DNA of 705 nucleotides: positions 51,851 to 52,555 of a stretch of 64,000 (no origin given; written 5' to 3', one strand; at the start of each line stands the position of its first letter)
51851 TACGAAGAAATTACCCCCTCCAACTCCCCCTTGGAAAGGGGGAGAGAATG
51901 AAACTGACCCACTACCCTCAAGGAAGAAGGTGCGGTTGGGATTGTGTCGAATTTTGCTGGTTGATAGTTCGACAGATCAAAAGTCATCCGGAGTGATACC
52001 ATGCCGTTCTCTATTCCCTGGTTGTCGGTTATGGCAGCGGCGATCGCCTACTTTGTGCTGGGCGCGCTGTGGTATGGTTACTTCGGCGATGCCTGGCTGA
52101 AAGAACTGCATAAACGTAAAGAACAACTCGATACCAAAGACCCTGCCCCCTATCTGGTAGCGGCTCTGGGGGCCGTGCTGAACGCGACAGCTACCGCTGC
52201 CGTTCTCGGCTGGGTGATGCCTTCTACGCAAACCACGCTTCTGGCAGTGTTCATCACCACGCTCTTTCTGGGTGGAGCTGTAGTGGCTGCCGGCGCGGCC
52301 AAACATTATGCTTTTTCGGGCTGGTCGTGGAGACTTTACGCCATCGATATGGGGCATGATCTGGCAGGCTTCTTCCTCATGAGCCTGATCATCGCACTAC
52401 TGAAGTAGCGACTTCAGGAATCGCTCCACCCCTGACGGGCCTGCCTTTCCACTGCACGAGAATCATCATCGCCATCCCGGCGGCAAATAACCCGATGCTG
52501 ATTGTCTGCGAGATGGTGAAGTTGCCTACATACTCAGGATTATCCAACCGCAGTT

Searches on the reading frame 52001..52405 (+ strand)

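Call 53: search_protein_families(library=pfam, proteins=[window:52001-52405:+], max_evalue=0.001)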
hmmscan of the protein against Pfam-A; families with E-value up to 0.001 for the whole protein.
window:52001-52405:+ (135 aa): 2 families
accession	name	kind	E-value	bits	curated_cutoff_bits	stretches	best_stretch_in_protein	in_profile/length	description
PF08570.15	DUF1761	-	6.4e-21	75.3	31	1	9-131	2-122/123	Protein of unknown function (DUF1761)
PF00335.26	Tetraspanin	-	0.00076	19.6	32.1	1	14-102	9-97/225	Tetraspanin family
